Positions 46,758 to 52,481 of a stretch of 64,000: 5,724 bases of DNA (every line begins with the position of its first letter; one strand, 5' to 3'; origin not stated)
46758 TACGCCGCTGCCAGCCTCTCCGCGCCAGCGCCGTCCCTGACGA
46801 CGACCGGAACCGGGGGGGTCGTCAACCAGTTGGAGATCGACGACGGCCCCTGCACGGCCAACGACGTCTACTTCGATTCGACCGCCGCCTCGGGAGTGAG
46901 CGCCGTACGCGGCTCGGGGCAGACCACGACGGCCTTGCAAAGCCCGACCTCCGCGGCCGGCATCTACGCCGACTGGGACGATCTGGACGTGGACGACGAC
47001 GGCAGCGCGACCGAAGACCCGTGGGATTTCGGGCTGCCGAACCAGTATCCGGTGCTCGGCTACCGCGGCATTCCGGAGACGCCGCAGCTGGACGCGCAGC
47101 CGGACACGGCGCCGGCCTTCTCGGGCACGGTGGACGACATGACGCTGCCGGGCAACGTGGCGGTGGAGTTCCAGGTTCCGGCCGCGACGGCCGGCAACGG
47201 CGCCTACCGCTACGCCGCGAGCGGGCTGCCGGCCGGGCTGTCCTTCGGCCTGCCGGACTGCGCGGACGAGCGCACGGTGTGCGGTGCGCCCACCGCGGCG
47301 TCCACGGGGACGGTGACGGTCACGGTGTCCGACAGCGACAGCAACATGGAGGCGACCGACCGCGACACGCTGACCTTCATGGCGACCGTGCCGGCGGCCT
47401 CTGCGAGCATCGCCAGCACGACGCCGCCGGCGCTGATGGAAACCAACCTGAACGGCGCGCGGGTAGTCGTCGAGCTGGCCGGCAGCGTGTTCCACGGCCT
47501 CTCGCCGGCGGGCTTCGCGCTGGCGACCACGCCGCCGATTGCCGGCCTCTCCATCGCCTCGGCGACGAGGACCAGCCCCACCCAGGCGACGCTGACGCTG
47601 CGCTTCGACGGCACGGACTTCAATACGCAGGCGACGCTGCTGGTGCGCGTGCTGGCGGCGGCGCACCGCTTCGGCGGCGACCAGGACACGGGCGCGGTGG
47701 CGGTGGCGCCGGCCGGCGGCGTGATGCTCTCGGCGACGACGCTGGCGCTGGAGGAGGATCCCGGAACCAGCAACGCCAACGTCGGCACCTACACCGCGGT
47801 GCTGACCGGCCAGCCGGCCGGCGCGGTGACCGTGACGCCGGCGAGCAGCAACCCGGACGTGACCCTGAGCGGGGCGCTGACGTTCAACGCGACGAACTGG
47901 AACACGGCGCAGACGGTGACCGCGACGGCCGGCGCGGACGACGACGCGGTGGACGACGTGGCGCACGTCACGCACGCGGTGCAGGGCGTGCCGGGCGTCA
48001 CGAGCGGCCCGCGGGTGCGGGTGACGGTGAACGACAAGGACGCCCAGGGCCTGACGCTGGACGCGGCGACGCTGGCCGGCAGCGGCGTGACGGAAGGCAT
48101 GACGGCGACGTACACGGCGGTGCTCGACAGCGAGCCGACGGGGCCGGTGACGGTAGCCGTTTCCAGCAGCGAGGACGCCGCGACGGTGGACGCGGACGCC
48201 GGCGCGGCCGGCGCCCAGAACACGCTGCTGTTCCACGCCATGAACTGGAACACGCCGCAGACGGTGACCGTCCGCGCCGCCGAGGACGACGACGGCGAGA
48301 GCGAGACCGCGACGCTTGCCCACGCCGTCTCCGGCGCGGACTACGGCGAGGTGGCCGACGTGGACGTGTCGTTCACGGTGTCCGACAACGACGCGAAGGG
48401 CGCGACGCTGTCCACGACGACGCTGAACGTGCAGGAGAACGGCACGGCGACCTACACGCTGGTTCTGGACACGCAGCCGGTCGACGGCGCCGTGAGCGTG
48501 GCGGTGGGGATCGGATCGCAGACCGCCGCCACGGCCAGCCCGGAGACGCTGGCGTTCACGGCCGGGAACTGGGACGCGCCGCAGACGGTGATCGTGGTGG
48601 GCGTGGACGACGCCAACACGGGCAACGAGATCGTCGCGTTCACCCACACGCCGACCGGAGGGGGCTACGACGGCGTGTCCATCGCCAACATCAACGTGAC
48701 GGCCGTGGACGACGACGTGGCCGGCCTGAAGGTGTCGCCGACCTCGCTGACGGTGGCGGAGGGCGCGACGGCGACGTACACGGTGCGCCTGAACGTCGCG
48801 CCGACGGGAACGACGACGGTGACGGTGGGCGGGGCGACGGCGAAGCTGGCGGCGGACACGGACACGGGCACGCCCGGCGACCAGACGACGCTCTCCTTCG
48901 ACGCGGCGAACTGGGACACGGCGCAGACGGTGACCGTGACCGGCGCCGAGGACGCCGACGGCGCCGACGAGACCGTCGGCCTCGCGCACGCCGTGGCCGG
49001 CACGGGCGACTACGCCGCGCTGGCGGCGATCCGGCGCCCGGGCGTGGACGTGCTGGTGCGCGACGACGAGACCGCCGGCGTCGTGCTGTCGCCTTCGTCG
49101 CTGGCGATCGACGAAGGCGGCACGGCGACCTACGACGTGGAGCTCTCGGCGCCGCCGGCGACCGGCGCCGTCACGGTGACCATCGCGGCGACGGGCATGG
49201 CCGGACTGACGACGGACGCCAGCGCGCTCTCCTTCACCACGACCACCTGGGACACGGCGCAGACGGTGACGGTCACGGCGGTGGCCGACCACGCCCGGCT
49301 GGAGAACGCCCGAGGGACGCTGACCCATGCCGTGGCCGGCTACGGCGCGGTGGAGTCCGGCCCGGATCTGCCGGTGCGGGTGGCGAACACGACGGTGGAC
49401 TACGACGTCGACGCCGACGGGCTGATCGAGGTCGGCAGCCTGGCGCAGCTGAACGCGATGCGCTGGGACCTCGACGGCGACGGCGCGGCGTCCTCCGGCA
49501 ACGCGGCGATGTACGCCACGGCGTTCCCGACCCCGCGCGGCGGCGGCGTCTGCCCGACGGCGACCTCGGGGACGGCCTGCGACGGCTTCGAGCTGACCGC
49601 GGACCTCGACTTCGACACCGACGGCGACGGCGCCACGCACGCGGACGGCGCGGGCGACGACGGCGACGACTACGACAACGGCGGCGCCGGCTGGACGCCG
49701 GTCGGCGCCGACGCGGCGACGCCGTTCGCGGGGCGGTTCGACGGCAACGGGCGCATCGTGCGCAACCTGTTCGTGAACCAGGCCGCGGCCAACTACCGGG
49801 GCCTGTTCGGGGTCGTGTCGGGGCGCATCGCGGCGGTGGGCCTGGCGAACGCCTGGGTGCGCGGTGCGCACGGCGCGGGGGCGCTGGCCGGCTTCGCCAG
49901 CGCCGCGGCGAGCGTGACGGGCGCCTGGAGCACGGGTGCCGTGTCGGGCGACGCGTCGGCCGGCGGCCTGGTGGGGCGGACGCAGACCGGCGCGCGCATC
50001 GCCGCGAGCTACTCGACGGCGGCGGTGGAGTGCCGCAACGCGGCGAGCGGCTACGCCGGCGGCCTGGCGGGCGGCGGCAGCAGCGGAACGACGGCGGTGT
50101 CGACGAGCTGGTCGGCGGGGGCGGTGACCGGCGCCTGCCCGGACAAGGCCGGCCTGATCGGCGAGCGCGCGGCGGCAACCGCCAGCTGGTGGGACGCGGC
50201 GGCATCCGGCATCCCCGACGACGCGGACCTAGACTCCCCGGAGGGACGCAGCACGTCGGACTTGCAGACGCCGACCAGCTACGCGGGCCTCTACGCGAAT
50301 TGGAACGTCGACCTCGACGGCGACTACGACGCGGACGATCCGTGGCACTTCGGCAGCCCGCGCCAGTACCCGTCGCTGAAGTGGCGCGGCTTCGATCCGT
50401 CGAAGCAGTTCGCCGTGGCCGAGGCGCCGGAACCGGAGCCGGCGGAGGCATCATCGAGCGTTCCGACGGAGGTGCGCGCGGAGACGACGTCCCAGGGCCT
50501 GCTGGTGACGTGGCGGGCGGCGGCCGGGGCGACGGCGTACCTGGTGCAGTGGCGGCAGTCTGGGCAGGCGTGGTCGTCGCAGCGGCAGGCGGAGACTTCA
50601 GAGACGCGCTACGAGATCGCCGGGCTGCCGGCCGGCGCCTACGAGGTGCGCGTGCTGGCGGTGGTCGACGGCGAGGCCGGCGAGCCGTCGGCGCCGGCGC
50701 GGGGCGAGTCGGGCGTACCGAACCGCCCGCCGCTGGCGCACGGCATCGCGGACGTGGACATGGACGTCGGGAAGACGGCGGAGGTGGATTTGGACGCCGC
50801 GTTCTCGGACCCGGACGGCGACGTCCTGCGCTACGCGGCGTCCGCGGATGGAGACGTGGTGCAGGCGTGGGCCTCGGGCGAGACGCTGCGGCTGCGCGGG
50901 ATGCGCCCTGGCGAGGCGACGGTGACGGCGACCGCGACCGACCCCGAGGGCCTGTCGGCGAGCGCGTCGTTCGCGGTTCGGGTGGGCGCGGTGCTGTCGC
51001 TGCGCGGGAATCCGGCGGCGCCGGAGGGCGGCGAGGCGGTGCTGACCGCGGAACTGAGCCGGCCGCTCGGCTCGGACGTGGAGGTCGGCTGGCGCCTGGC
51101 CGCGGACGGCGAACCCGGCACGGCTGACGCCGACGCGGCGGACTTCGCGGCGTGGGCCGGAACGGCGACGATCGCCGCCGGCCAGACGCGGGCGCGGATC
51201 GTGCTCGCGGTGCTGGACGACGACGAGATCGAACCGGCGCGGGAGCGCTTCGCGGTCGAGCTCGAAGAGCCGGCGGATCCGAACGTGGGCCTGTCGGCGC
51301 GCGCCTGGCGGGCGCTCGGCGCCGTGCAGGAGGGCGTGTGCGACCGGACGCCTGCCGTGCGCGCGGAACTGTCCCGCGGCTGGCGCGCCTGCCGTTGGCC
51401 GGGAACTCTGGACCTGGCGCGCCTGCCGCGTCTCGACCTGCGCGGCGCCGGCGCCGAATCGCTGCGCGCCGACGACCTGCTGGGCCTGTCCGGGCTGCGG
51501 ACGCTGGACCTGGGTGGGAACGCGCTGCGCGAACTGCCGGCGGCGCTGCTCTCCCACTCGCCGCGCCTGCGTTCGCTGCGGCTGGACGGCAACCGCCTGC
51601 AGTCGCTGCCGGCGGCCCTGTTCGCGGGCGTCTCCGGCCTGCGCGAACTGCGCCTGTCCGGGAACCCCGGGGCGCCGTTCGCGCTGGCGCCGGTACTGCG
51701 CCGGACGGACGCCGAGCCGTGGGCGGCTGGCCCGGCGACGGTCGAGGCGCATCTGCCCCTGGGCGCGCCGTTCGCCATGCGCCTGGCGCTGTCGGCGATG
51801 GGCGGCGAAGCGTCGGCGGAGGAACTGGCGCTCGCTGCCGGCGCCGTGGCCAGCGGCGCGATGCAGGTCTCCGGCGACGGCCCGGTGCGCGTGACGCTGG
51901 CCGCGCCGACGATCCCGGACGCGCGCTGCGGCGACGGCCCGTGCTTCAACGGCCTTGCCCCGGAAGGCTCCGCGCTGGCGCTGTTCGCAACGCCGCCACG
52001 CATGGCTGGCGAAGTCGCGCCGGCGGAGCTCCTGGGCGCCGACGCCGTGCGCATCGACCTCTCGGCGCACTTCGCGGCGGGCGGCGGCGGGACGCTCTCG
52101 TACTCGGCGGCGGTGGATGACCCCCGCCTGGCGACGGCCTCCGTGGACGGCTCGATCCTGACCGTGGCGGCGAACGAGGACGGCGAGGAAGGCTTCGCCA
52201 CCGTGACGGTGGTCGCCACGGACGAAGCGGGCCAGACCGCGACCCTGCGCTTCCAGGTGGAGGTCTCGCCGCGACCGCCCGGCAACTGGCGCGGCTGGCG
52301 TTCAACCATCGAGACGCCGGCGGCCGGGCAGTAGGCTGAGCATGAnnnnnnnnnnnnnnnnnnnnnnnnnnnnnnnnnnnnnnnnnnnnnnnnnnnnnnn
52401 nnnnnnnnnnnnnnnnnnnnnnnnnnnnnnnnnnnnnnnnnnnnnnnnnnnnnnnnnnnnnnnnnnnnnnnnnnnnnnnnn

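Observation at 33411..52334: Intact 18.9-kb gene for a 6,307-aa secreted protein built from an unusual eight-fold Ca-binding/GLUG beta-helix module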

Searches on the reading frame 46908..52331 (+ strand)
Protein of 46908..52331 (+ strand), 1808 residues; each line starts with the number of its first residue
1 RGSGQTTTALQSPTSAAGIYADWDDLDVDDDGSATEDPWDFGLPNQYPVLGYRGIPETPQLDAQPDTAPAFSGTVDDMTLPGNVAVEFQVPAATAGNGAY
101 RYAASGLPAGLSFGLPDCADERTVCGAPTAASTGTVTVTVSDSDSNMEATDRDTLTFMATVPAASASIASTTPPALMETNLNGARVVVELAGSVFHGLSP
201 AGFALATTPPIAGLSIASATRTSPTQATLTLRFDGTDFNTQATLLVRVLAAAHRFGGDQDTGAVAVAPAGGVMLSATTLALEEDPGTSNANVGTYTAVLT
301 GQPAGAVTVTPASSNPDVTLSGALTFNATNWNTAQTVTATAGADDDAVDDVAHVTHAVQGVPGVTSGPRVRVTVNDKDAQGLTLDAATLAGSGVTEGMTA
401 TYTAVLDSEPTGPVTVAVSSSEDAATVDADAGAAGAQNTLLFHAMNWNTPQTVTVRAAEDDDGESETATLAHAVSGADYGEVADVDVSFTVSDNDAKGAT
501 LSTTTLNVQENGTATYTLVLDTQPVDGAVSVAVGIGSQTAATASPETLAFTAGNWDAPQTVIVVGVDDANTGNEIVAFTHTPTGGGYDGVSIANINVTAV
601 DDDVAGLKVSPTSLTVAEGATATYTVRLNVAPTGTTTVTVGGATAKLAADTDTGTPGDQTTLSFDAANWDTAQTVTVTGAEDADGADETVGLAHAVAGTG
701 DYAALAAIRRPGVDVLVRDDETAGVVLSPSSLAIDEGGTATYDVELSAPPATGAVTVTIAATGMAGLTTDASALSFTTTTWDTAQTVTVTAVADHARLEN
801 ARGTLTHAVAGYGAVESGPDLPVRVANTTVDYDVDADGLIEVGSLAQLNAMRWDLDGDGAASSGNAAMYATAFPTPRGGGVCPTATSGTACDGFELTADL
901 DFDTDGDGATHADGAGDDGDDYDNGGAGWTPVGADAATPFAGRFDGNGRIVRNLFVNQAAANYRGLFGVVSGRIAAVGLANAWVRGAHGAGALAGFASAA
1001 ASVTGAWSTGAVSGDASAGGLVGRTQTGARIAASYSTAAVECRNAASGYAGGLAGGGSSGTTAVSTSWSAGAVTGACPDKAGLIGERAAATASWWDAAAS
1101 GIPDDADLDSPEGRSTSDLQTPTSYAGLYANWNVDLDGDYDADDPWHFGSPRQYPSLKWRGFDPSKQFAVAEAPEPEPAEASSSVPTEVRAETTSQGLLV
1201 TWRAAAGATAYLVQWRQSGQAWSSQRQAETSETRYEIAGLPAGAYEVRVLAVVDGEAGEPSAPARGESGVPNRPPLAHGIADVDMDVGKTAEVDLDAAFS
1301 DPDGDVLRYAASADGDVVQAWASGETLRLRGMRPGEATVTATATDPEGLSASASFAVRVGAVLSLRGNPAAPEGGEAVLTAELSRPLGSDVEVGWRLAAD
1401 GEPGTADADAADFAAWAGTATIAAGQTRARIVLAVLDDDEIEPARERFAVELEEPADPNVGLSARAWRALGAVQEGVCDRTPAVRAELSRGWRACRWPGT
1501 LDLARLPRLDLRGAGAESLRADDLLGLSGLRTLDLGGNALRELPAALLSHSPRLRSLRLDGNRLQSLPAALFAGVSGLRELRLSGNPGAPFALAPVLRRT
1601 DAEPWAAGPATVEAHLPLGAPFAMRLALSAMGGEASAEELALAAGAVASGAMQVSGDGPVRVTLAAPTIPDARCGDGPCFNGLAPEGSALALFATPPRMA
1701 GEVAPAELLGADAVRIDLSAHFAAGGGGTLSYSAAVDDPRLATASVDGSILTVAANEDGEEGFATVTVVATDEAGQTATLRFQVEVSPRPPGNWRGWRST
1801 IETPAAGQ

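Call 5: search_protein_families(library=pfam, proteins=[window:46908-52331:+], max_evalue=0.01)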
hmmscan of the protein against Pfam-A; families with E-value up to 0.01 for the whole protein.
window:46908-52331:+ (1808 aa): 7 families
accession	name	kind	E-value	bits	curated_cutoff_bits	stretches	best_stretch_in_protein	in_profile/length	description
PF13855.12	LRR_8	-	1.6e-12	47.4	27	2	1505-1564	2-61/61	Leucine rich repeat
PF05345.18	He_PIG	-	3.3e-08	34.3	24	1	74-149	7-85/96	Putative Ig domain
PF00041.27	fn3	-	3.8e-08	33.9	25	1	1185-1265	2-82/84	Fibronectin type III domain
PF12799.13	LRR_4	-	6e-06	26.8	27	1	1530-1567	3-39/44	Leucine Rich repeats (2 copies)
PF02494.22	HYR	-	6.9e-05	23.5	21.7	0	1760-1786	55-81/81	HYR domain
PF17963.7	Big_9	-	0.0002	22.6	23.6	1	1272-1357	1-88/89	Bacterial Ig domain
PF03160.20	Calx-beta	-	0.0019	18.6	27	1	1403-1456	47-98/119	Calx-beta domain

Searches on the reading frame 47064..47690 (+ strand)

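Call 13: search_protein_families(library=pfam, proteins=[window:47064-47690:+], max_evalue=1)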
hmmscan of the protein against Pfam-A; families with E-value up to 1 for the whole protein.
window:47064-47690:+ (209 aa): 2 families
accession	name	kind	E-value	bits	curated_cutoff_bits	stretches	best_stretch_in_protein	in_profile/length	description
PF05345.18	He_PIG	-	2e-07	31.8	24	1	21-97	6-85/96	Putative Ig domain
PF12551.13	PHBC_N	-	0.099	12.9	25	1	139-156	14-31/43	Poly-beta-hydroxybutyrate polymerase N terminal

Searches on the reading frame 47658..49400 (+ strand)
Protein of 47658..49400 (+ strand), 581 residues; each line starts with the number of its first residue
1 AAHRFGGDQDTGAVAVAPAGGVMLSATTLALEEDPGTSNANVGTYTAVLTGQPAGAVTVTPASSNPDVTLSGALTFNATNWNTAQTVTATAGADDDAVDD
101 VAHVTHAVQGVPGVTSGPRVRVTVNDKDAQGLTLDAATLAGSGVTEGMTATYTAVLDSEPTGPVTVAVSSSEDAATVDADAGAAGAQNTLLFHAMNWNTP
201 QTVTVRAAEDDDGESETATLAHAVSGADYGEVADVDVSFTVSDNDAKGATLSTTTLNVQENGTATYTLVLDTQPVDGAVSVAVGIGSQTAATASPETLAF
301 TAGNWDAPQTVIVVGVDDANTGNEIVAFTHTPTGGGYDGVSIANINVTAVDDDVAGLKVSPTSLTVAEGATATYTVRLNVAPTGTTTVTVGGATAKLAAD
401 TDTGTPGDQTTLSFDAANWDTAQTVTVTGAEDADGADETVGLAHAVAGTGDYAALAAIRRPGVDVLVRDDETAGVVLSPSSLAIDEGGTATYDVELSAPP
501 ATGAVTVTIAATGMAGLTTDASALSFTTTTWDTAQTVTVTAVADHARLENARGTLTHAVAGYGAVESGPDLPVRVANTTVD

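Call 13: search_protein_families(library=pfam, proteins=[window:47658-49400:+], max_evalue=1)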
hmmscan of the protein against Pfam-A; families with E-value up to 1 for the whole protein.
window:47658-49400:+ (581 aa): 6 families
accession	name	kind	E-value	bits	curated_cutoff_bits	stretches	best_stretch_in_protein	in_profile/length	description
PF20579.4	LapA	-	0.0071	17.2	27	1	142-188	11-54/99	LapA domain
PF01835.25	MG2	-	0.018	15.8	32.8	0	216-283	15-80/96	MG2 domain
PF21160.3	PrkC-like_PASTA-like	-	0.028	15.3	27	0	363-378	47-62/74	Serine/threonine protein kinase-like, C-terminal PASTA-like domain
PF23619.1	Ig_VWA7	-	0.032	14.9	27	1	464-515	34-88/104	VWA7 Ig-like domain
PF19765.4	DUF6252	-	0.06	14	27.2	1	41-92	60-118/124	Family of unknown function (DUF6252)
PF00403.32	HMA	-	0.32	11.9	24.8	0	101-116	13-28/62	Heavy-metal-associated domain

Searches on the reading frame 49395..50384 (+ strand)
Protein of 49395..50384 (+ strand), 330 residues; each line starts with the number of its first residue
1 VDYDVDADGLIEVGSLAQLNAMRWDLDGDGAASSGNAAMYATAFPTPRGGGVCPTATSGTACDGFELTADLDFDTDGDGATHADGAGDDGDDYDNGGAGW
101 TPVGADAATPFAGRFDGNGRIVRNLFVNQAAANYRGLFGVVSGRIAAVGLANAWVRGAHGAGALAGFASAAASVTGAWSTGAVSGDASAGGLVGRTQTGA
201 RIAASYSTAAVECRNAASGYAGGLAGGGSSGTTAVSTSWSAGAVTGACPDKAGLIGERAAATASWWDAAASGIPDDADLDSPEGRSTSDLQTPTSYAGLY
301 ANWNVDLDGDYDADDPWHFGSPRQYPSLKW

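Call 10: search_protein_families(library=pfam, proteins=[window:49395-50384:+], max_evalue=10)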
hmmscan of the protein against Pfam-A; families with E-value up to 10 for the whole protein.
window:49395-50384:+ (330 aa): 1 family
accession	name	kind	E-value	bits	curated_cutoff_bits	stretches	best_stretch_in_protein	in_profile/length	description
PF07581.17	Glug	-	0.026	15.4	20.5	1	187-211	3-27/28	The GLUG motif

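Call 11: search_protein_families(library=ncbifam, proteins=[window:49395-50384:+], max_evalue=10)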
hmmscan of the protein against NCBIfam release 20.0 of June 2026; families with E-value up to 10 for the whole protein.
window:49395-50384:+ (330 aa): 1 family
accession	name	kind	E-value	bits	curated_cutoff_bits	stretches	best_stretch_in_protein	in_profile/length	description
NF046017.1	ZmpA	exception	0.13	9.4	3000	1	136-238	933-1037/2052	zinc metalloprotease A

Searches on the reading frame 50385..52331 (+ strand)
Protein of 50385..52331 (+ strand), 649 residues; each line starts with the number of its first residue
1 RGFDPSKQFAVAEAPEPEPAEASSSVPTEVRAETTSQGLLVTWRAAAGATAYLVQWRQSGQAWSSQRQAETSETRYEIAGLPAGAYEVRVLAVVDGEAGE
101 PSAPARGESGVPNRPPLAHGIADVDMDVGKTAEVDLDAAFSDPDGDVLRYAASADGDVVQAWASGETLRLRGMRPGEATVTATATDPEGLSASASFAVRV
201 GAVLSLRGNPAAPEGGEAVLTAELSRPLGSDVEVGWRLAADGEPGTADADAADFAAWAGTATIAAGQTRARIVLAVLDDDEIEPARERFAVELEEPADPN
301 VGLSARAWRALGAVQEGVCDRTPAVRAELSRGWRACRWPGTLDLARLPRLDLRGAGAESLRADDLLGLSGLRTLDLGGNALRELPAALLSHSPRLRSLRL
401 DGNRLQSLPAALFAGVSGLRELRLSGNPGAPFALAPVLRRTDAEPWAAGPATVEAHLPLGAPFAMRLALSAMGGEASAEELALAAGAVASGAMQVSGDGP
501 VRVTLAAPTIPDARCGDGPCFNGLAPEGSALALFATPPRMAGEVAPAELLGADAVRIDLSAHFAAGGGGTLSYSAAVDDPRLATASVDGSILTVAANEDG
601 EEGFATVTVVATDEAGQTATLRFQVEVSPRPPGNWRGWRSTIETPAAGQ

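Call 13: search_protein_families(library=pfam, proteins=[window:50385-52331:+], max_evalue=1)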
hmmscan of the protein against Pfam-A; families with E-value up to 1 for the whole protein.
window:50385-52331:+ (649 aa): 20 families
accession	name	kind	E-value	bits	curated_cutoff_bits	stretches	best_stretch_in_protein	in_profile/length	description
PF13855.12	LRR_8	-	4.3e-14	52.5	27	2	346-405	2-61/61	Leucine rich repeat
PF17963.7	Big_9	-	1.2e-08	36.2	23.6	2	113-198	1-88/89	Bacterial Ig domain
PF00041.27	fn3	-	2.9e-08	34.3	25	1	26-106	2-82/84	Fibronectin type III domain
PF12799.13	LRR_4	-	1.8e-07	31.6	27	2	371-408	3-39/44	Leucine Rich repeats (2 copies)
PF05345.18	He_PIG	-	1e-06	29.5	24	1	121-200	8-95/96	Putative Ig domain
PF02494.22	HYR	-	1.6e-05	25.6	21.7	2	601-627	55-81/81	HYR domain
PF03160.20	Calx-beta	-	0.00012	22.5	27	1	244-297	47-98/119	Calx-beta domain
PF00560.39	LRR_1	-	0.00032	20.7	20.6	0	394-412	1-20/23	Leucine Rich Repeat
PF00801.26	PKD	-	0.00067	20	23.5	1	133-195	16-76/80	PKD domain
PF02368.24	Big_2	-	0.00081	19.7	22.8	1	152-186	39-70/79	Bacterial Ig-like domain (group 2)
PF20579.4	LapA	-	0.0011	19.8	27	0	204-234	5-35/99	LapA domain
PF24421.1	Ig_J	-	0.0012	19.3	29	1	60-102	52-95/104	Tip attachment protein J, Ig-like domain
PF22352.2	K319L-like_PKD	-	0.0085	16.5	27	1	124-200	3-84/84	K319L-like, PKD domain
PF18911.6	PKD_4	-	0.014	15.9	27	1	113-199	1-84/85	PKD domain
PF19347.4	DUF5925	-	0.014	15.3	27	1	133-188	54-109/178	Domain of unknown function (DUF5925)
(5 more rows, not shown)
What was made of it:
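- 50460..50702 (+): FN3 domain. Pfam fn3 scores 34.3 bits against a threshold of 25 (call 13).
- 50721..51335 (+): Ig domain (Big_9/He_PIG) followed by a Calx-like domain. Calx-beta scores 22.5 bits, below its threshold of 27 (call 13).
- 51378..51740 (+): Leucine-rich repeats of the animal extracellular type. LRR_8 scores 52.5 bits against a threshold of 27 (call 13).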

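Call 76: search_solved_structures(query=window:50385-52331:+, max_evalue=0.01)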
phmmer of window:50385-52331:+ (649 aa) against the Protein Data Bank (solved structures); distinct sequences matched with E-value up to 0.01: 226 (the best 60 are shown).
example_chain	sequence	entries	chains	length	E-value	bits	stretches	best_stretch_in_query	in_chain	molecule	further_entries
7wrq_A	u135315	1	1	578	3.9e-24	88.5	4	343-428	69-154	Insulin-like growth factor-binding protein complex acid labile subunit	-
9oib_A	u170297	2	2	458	1.5e-21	80.1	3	344-428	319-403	Leucine-rich repeat-containing protein 15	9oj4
4bv4_R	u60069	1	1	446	4.6e-20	75.1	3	359-428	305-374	PROTEIN TOLL, VARIABLE LYMPHOCYTE RECEPTOR B CHIMERA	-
4lxr_A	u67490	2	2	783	7.4e-20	74.4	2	366-427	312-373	Protein toll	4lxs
4ufr_A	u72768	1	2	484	2.5e-19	72.7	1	347-428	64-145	LEUCINE-RICH REPEAT-CONTAINING G-PROTEIN COUPLED RECEPTOR 5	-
4kt1_A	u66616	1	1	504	2.6e-19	72.6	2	349-427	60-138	Leucine-rich repeat-containing G-protein coupled receptor 4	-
4ufs_A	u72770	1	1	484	2.8e-19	72.5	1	347-428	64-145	LEUCINE-RICH REPEAT-CONTAINING G-PROTEIN COUPLED RECEPTOR 5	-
5a5c_A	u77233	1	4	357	2.8e-19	72.5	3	368-427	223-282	LRRTM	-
4bsr_A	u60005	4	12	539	4.6e-19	71.8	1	347-427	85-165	LEUCINE-RICH REPEAT-CONTAINING G-PROTEIN COUPLED RECEPTOR 5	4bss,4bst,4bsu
4kng_A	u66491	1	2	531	6.9e-19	71.2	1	347-428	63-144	Leucine-rich repeat-containing G-protein coupled receptor 5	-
4li2_A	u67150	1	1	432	1.3e-18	70.4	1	365-427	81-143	Leucine-rich repeat-containing G-protein coupled receptor 4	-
4li1_B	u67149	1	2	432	1.5e-18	70.1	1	365-427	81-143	Leucine-rich repeat-containing G-protein coupled receptor 4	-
4qxe_A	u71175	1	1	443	3.4e-18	68.9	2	343-427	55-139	Leucine-rich repeat-containing G-protein coupled receptor 4, linker, Variable lymphocyte r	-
9s37_D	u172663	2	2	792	3.5e-18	68.9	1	342-426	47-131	Leucine-rich repeat-containing G-protein coupled receptor 4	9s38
8xfs_A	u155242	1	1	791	4e-18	68.7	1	349-427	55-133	Leucine-rich repeat-containing G-protein coupled receptor 4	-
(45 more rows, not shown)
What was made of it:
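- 51378..51740 (+): The best PDB sequence hits are IGFALS, LRRC15, Toll and LGR4/5, with E down to 4e-24 (call 76).
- Closest known: Eukaryotic-like proteins. Same: The tail carries FN3 and animal-type LRR (calls 13, 76).
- The LRR is closest to animal ectodomain LRRs (call 76).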
